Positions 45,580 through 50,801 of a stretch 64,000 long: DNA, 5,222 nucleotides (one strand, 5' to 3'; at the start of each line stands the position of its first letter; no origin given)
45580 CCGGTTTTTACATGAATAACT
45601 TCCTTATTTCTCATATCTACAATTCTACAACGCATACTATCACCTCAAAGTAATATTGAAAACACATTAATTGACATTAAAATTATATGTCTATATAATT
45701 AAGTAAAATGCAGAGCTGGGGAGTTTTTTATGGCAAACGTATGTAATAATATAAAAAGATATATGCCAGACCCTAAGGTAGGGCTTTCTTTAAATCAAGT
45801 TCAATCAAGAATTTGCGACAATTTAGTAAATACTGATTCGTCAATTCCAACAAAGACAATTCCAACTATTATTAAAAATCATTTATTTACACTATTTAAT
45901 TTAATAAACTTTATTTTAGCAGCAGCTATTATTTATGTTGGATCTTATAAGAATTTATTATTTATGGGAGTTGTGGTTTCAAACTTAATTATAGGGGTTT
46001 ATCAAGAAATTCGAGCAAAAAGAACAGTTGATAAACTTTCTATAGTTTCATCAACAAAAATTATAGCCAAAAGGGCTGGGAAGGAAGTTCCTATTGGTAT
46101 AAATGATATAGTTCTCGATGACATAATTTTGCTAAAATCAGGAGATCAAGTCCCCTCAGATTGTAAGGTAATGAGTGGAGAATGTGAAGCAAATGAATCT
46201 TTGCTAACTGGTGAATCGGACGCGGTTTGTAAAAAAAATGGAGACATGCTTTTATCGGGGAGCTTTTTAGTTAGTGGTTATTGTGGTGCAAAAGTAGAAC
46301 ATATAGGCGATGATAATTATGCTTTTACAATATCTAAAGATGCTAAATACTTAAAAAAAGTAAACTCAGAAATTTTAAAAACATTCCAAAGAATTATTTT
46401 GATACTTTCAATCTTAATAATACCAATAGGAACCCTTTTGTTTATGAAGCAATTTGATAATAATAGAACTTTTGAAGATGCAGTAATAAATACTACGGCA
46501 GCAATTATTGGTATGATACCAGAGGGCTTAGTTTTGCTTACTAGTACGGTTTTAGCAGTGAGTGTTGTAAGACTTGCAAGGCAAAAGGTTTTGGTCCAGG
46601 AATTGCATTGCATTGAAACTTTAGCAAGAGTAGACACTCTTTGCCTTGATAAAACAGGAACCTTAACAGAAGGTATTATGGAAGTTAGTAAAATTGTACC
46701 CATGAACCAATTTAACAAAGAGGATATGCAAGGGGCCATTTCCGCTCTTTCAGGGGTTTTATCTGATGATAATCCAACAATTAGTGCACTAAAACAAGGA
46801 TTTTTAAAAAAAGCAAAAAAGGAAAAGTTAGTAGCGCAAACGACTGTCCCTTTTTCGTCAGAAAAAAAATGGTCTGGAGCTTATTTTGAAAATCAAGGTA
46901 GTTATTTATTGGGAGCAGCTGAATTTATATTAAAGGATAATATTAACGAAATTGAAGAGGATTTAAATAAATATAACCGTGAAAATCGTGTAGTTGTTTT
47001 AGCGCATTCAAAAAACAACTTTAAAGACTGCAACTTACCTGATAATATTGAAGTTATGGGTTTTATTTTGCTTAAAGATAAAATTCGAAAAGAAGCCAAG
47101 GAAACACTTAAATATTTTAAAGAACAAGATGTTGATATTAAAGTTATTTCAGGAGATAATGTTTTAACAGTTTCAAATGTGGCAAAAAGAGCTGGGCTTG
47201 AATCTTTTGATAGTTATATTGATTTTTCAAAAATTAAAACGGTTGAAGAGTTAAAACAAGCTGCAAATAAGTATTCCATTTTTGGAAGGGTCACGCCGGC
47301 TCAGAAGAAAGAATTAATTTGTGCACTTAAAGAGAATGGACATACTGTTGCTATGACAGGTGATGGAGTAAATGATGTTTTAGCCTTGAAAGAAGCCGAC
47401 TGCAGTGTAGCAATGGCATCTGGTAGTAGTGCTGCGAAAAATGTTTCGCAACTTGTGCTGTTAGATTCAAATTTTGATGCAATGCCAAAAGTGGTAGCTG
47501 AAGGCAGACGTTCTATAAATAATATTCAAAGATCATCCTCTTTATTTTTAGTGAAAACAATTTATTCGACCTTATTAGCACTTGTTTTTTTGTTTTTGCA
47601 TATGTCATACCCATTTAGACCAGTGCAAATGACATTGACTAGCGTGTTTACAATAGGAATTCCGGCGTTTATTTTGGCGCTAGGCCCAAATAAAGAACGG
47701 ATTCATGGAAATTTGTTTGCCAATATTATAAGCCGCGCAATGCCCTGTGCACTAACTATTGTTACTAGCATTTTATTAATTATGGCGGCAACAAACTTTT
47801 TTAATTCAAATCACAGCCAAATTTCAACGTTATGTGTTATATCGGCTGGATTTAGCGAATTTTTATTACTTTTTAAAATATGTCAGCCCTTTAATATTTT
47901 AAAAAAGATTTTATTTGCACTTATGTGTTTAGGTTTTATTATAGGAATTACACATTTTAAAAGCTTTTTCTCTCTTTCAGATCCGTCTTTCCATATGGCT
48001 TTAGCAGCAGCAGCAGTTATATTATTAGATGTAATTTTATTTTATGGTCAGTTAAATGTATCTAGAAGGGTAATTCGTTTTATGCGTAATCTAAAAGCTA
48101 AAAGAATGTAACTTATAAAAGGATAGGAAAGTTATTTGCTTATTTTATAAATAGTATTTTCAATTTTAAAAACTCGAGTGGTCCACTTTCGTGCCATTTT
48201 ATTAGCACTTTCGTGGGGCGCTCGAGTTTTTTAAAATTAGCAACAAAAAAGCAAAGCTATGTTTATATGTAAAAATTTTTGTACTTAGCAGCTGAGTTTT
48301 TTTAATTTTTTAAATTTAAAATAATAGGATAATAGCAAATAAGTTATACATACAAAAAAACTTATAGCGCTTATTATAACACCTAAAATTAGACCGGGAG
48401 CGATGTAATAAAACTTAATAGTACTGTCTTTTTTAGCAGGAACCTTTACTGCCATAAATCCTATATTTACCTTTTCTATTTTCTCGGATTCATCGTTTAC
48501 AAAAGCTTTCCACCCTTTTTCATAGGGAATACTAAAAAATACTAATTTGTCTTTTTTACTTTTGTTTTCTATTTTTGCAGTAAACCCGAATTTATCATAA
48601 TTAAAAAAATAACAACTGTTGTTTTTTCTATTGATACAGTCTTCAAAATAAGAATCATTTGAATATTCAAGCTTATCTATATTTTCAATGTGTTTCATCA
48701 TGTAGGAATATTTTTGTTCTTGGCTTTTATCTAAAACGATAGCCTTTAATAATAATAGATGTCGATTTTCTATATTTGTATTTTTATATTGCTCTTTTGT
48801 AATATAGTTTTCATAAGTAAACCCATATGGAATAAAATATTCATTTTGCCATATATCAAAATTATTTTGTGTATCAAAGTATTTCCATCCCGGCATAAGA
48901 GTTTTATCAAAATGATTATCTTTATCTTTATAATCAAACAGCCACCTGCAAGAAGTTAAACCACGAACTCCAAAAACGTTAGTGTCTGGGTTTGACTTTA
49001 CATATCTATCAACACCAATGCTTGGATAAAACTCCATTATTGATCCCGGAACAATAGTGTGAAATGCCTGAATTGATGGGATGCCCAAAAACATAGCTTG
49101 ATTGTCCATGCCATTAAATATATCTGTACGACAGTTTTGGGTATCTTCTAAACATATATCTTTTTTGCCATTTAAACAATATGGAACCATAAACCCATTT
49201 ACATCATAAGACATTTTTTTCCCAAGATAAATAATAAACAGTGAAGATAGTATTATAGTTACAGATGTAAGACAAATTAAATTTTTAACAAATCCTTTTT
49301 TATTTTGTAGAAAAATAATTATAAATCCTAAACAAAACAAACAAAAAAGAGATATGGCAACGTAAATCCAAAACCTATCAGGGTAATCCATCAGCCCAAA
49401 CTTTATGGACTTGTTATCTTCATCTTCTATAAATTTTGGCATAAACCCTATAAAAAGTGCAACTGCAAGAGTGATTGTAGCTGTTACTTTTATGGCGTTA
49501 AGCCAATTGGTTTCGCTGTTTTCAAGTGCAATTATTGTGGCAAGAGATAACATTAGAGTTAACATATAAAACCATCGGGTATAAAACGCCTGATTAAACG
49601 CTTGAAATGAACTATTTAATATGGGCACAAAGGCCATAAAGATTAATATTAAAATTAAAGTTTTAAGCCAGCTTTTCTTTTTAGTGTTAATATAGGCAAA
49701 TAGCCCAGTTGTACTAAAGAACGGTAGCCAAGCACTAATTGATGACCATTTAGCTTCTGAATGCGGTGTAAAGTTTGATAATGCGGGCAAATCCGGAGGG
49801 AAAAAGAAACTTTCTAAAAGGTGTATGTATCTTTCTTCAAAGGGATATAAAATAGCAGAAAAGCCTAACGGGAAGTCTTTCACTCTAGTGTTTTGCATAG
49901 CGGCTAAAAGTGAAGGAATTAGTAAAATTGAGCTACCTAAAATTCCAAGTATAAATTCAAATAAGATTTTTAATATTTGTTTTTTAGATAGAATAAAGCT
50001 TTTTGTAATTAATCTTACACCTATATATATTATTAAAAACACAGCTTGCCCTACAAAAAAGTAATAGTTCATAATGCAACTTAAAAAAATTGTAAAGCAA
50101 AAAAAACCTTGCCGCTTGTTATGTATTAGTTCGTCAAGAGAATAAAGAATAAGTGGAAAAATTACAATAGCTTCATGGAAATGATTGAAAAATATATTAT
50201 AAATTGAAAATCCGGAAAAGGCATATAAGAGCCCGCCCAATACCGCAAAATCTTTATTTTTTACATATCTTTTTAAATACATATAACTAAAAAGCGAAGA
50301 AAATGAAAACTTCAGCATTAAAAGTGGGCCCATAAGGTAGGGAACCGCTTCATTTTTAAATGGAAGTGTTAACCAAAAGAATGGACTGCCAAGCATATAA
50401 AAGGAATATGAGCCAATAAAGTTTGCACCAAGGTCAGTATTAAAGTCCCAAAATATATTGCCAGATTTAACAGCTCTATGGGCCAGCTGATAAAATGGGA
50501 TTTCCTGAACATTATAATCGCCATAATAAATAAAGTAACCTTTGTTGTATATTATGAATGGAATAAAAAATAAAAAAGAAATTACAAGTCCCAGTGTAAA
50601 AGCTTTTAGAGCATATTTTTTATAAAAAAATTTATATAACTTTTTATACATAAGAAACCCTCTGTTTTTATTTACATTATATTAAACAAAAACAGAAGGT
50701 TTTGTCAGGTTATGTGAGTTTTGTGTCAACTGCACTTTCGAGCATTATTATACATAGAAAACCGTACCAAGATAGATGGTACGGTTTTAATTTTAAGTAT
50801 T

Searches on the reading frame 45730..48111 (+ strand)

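Call 47: search_protein_families(library=ncbifam, proteins=[window:45730-48111:+], max_evalue=0.001)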
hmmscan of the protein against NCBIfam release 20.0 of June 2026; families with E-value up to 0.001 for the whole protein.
window:45730-48111:+ (793 aa): 23 families
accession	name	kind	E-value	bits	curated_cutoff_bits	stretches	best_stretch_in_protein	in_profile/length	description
TIGR01494.1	ATPase_P-type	subfamily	1.1e-78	264.8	62.3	3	79-333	3-243/478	HAD-IC family P-type ATPase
TIGR01647.1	ATPase-IIIA_H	equivalog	6.4e-73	246.2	615.5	1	38-652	18-645/755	plasma-membrane proton-efflux P-type ATPase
TIGR01525.1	ATPase-IB_hvy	subfamily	5.7e-69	233.5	346.25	2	76-511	23-449/560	heavy metal translocating P-type ATPase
TIGR01517.1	ATPase-IIB_Ca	equivalog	8.5e-58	196.2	507.05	1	105-673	152-767/882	calcium-translocating P-type ATPase, PMCA-type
TIGR01522.1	ATPase-IIA2_Ca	equivalog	6.6e-55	186.3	798.3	1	39-655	50-706/854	calcium-transporting P-type ATPase, PMR1-type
TIGR01116.1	ATPase-IIA1_Ca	equivalog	8.3e-55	186.2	703.4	2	439-655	454-660/799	calcium-translocating P-type ATPase, SERCA-type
TIGR01657.1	P-ATPase-V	hypoth_equivalog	1.9e-52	178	618.25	4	506-679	771-941/1055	ATP13A2 family polyamine export P-type ATPase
TIGR01524.1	ATPase-IIIB_Mg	equivalog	1.7e-51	175.1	610.75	2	406-623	465-692/867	magnesium-translocating P-type ATPase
TIGR01511.1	ATPase-IB1_Cu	subfamily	7.8e-51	173.5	397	3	84-327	51-287/542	copper-translocating P-type ATPase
TIGR01512.1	ATPase-IB2_Cd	subfamily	1.3e-47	162.7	313.5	3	87-325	33-258/494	cadmium family heavy metal-translocating P-type ATPase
NF011702.0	PRK15122.1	subfamily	2.3e-47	161.5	975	2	410-603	506-707/907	magnesium-translocating P-type ATPase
TIGR01106.1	ATPase-IIC_X-K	subfamily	4.5e-46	157.2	946.1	2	75-335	107-378/997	Na,H/K antiporter P-type ATPase subunit alpha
TIGR01523.1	ATPase-IID_K-Na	equivalog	2.2e-45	154.7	645.05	3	439-651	580-811/997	potassium/sodium efflux P-type ATPase, fungal-type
TIGR01497.1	kdpB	equivalog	1e-42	146.1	527.9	1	68-594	64-565/675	potassium-transporting ATPase subunit KdpB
NF007952.0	PRK10671.1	equivalog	1.1e-39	136.3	1316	2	107-517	327-721/838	copper-exporting P-type ATPase CopA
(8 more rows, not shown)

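Call 53: search_protein_families(library=pfam, proteins=[window:45730-48111:+], max_evalue=0.01)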
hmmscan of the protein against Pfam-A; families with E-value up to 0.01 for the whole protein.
window:45730-48111:+ (793 aa): 3 families
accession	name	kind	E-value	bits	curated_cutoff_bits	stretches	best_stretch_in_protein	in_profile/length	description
PF00122.25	E1-E2_ATPase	-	4.3e-41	140.9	28.1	1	109-285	7-181/181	E1-E2 ATPase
PF00702.32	Hydrolase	-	3.3e-21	77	26.4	1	301-557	1-191/191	haloacid dehalogenase-like hydrolase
PF08282.18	Hydrolase_3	-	0.00017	21.8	20.9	1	532-585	198-251/255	haloacid dehalogenase-like hydrolase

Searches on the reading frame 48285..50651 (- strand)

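Call 47: search_protein_families(library=ncbifam, proteins=[window:48285-50651:-], max_evalue=0.001)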
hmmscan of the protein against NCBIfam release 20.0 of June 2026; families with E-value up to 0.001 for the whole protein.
window:48285-50651:- (788 aa): 1 family
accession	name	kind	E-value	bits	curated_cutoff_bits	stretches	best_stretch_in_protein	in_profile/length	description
NF047590.1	GlcsyltransPgfM2Strep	equivalog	6.4e-20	70.9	1500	2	15-409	27-423/884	glycosyltransferase PgfM2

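Call 53: search_protein_families(library=pfam, proteins=[window:48285-50651:-], max_evalue=0.01)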
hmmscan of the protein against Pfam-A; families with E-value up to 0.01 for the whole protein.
window:48285-50651:- (788 aa): 1 family
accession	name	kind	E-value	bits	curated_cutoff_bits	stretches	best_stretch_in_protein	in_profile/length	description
PF09586.16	YfhO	-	2.5e-73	248.2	28.5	2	18-665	2-639/835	Bacterial membrane protein YfhO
